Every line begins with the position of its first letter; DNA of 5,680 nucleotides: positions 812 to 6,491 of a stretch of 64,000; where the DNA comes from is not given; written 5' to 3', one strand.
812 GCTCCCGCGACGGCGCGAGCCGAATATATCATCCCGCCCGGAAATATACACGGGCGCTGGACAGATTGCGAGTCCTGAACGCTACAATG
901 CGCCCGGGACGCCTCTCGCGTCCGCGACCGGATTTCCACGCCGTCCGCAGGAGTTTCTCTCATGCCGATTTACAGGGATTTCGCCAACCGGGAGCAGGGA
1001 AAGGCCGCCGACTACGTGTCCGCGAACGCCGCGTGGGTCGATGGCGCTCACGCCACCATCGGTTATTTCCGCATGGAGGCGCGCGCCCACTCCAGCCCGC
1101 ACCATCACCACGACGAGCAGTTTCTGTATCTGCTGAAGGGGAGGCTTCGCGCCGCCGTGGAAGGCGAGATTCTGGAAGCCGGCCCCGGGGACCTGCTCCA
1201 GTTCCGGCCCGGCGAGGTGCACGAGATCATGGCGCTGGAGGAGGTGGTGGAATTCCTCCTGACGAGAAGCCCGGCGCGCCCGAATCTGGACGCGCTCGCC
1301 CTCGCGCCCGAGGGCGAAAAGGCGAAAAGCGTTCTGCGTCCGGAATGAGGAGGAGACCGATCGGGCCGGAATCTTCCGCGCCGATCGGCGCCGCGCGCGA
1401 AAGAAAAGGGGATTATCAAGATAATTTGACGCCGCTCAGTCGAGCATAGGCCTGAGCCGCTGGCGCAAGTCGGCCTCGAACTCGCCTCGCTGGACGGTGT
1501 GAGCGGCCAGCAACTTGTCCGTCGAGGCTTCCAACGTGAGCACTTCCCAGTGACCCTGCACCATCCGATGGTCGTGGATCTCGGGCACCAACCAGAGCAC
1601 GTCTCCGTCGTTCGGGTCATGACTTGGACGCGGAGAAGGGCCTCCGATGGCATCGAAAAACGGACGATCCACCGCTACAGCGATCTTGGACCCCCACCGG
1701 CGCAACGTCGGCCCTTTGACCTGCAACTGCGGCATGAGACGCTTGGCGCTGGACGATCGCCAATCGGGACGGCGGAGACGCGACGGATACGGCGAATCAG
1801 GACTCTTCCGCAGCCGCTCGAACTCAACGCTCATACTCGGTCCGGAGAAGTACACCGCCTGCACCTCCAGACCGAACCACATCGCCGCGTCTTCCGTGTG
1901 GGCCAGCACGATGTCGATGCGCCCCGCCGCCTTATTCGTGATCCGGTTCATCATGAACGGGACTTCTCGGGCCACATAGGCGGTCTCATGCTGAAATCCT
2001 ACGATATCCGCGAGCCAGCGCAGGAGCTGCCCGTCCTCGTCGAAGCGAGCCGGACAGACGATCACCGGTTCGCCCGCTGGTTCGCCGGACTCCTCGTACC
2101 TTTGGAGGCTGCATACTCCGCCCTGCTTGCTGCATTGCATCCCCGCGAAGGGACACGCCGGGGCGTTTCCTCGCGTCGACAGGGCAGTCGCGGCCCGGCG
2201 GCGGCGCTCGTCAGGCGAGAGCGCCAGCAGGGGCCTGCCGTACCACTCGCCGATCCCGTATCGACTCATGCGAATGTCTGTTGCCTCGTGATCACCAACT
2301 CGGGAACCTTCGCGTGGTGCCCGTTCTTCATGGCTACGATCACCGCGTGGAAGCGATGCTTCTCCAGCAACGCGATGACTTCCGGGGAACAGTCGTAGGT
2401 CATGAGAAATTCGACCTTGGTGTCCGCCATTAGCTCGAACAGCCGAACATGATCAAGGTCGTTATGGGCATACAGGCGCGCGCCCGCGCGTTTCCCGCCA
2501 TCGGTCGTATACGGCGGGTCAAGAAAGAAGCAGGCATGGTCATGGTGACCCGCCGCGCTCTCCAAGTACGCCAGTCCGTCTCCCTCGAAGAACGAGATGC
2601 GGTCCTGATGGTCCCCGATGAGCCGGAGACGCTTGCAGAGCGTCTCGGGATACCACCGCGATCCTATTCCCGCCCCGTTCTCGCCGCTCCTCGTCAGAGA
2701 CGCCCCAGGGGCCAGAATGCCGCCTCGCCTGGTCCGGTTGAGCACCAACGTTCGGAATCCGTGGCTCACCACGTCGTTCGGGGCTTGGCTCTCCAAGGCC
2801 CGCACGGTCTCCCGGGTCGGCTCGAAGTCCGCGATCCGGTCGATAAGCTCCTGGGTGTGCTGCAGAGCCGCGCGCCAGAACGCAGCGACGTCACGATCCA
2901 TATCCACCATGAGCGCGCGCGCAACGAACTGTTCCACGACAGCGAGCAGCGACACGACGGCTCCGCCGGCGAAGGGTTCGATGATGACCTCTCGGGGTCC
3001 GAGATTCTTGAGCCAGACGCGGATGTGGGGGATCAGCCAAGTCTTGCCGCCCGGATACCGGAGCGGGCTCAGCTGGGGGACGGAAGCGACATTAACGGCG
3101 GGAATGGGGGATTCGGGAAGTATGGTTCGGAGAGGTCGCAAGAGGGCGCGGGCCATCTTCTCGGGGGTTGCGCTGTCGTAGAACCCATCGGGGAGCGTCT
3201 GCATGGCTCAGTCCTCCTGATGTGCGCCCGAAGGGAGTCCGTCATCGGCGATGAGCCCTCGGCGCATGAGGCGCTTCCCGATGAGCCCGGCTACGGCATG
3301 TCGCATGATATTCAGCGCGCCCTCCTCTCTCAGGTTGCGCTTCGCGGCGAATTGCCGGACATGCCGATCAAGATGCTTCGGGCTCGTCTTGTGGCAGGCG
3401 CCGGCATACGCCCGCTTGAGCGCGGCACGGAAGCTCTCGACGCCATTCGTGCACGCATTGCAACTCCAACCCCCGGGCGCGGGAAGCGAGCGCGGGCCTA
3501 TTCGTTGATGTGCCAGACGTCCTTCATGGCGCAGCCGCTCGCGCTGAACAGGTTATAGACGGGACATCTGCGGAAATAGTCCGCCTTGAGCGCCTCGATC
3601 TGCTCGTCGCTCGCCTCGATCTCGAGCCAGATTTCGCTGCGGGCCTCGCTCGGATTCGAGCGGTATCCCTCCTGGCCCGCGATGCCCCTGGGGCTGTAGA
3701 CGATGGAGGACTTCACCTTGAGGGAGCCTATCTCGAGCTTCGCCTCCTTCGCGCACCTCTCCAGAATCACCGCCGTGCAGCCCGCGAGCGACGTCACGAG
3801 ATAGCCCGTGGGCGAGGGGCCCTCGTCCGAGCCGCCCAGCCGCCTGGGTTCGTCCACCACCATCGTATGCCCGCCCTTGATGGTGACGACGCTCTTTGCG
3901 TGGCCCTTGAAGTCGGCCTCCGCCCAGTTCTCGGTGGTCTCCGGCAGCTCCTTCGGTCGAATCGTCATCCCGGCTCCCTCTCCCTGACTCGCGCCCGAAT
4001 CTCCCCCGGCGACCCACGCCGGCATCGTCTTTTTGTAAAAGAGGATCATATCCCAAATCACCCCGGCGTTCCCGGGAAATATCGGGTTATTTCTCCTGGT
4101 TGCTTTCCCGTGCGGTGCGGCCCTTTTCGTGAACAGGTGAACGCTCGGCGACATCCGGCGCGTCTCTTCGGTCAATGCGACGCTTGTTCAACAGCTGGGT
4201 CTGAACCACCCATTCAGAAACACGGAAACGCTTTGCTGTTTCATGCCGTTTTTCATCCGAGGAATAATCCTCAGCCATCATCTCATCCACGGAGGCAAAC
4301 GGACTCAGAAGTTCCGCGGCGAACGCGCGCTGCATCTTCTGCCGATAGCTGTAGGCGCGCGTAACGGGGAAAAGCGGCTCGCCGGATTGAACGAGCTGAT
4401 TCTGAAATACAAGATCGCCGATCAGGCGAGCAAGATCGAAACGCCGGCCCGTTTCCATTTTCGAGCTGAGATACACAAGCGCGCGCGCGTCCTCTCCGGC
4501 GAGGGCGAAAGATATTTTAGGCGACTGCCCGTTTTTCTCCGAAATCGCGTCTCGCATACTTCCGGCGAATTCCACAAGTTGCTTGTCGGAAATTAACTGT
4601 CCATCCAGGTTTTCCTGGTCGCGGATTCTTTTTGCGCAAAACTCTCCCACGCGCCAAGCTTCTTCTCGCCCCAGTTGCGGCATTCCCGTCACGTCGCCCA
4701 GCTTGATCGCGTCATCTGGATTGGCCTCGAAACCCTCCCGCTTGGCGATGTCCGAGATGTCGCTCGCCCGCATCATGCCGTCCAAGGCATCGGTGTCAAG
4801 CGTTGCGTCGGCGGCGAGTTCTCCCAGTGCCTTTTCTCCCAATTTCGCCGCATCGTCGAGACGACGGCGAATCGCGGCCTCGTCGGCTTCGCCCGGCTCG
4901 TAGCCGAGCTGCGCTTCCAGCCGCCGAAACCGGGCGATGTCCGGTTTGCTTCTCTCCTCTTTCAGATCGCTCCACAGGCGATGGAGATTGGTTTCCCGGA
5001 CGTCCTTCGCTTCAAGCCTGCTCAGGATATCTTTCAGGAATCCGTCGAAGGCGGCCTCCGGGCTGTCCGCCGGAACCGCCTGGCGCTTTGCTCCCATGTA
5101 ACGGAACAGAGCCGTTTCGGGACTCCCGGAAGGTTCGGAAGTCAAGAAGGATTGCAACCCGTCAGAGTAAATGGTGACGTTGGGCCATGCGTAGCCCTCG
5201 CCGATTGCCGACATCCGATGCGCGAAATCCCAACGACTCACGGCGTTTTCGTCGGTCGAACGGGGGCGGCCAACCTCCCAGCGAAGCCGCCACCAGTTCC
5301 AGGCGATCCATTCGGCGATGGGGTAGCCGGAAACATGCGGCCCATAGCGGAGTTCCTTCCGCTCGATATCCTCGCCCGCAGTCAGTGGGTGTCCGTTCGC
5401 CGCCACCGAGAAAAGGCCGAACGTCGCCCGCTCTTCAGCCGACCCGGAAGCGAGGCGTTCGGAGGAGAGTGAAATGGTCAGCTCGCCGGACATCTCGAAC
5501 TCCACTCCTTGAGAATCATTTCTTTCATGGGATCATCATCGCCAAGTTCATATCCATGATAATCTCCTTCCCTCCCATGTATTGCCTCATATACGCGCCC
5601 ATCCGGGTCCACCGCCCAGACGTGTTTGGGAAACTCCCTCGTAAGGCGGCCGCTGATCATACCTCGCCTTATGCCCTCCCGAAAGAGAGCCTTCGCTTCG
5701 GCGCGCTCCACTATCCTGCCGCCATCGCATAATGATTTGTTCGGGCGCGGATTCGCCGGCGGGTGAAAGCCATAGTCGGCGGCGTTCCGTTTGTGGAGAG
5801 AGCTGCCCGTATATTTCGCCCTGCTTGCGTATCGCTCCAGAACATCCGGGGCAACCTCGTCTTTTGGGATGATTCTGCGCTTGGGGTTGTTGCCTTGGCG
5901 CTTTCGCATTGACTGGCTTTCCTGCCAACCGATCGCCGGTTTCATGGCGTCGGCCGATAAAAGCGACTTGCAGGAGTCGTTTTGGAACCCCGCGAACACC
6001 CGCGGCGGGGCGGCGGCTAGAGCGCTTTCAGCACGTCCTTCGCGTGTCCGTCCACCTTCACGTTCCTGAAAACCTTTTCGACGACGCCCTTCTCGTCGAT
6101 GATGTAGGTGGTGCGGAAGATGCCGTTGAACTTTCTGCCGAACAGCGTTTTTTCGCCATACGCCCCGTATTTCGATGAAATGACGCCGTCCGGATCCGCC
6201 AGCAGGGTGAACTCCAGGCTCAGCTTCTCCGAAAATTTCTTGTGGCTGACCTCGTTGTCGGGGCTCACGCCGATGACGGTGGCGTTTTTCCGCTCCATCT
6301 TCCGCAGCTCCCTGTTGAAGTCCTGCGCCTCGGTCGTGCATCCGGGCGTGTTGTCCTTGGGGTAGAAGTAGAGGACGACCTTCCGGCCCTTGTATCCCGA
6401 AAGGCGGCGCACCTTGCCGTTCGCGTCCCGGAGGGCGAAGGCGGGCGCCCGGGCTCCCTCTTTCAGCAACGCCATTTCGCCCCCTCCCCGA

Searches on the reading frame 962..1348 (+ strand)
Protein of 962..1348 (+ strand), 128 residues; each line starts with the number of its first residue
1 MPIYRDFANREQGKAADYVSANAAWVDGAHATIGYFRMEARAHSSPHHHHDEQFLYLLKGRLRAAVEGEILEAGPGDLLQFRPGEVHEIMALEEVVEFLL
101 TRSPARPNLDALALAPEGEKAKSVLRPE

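Call 3: search_protein_families(library=pfam, proteins=[window:962-1348:+], max_evalue=0.01)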
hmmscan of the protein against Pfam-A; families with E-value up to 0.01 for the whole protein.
window:962-1348:+ (128 aa): 6 families
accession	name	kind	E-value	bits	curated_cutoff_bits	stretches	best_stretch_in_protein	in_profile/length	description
PF07883.17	Cupin_2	-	4.7e-12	45.9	27.2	1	35-92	2-59/70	Cupin domain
PF02311.25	AraC_binding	-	4.6e-08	33.3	21.1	1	34-89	6-61/135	AraC-like ligand binding domain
PF12973.13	Cupin_7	-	0.00011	22.5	27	1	34-101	36-99/105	ChrR Cupin-like domain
PF05899.18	Cupin_3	-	0.0022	18.1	23.5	1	51-90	26-61/74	EutQ-like cupin domain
PF16867.11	DMSP_lyase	-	0.0091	16.2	27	0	42-92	106-156/162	Dimethlysulfonioproprionate lyase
PF00190.28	Cupin_1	-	0.0098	15.9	22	0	34-109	36-121/151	Cupin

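Call 4: search_protein_families(library=ncbifam, proteins=[window:962-1348:+], max_evalue=0.01)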
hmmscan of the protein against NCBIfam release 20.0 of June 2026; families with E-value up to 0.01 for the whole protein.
window:962-1348:+ (128 aa): 2 families
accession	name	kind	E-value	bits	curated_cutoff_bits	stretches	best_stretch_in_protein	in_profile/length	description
TIGR03404.1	bicupin_oxalic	subfamily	9.2e-05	21.7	254.2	1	36-101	72-142/367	bicupin, oxalate decarboxylase family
NF049940.1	MandnitrLy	equivalog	0.0011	18.7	140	1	29-87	33-92/130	(R)-mandelonitrile lyase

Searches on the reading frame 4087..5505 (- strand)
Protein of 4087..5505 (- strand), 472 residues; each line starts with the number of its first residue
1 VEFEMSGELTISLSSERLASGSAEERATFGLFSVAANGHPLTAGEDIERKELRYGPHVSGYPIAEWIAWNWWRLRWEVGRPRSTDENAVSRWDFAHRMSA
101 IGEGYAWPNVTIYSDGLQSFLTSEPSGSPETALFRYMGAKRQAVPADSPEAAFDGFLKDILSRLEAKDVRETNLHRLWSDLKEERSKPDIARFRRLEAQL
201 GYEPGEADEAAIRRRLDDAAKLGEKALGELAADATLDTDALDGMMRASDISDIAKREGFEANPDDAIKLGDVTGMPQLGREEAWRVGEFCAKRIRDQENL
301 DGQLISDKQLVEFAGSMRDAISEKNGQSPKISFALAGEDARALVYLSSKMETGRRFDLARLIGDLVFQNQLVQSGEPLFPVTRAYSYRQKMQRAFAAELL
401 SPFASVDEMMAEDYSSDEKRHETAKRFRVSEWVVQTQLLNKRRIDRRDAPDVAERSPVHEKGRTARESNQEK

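Call 3: search_protein_families(library=pfam, proteins=[window:4087-5505:-], max_evalue=0.01)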
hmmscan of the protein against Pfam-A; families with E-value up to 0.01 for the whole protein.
window:4087-5505:- (472 aa): 0 families

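Call 4: search_protein_families(library=ncbifam, proteins=[window:4087-5505:-], max_evalue=0.01)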
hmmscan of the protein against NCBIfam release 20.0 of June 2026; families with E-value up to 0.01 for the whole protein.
window:4087-5505:- (472 aa): 1 family
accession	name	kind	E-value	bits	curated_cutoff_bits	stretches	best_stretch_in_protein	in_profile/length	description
NF041156.1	FolD_Thplmales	equivalog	0.0055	15.9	480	1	300-357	3-59/277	bifunctional methylenetetrahydrofolate dehydrogenase/methenyltetrahydrofolate cyclohydrolase FolD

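Call 8: search_protein_families(library=padloc, proteins=[window:4087-5505:-], max_evalue=0.01)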
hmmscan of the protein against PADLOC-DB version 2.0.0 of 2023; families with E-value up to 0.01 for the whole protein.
window:4087-5505:- (472 aa): 0 families

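Call 99: search_protein_families(library=phrogs, proteins=[window:4087-5505:-], max_evalue=0.01)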
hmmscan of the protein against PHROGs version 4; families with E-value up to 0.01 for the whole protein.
window:4087-5505:- (472 aa): 0 families

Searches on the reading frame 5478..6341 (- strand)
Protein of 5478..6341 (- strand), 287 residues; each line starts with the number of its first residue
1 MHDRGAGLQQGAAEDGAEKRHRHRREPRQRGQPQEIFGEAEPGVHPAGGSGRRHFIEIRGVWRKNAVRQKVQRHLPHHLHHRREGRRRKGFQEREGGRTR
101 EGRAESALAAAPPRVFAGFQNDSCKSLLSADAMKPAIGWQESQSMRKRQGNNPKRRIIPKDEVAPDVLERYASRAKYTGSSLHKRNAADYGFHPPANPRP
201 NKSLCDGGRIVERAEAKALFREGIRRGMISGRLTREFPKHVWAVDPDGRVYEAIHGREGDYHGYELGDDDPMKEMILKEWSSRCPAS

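Call 3: search_protein_families(library=pfam, proteins=[window:5478-6341:-], max_evalue=0.01)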
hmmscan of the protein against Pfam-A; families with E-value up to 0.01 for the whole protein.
window:5478-6341:- (287 aa): 1 family
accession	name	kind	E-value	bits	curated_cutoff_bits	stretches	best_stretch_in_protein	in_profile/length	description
PF06462.18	Hyd_WA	-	0.0016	18.6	21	0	240-251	1-12/30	Propeller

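Call 4: search_protein_families(library=ncbifam, proteins=[window:5478-6341:-], max_evalue=0.01)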
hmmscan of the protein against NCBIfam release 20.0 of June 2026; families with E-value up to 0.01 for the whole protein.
window:5478-6341:- (287 aa): 0 families

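Call 8: search_protein_families(library=padloc, proteins=[window:5478-6341:-], max_evalue=0.01)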
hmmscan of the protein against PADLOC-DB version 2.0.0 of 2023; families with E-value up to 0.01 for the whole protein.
window:5478-6341:- (287 aa): 0 families
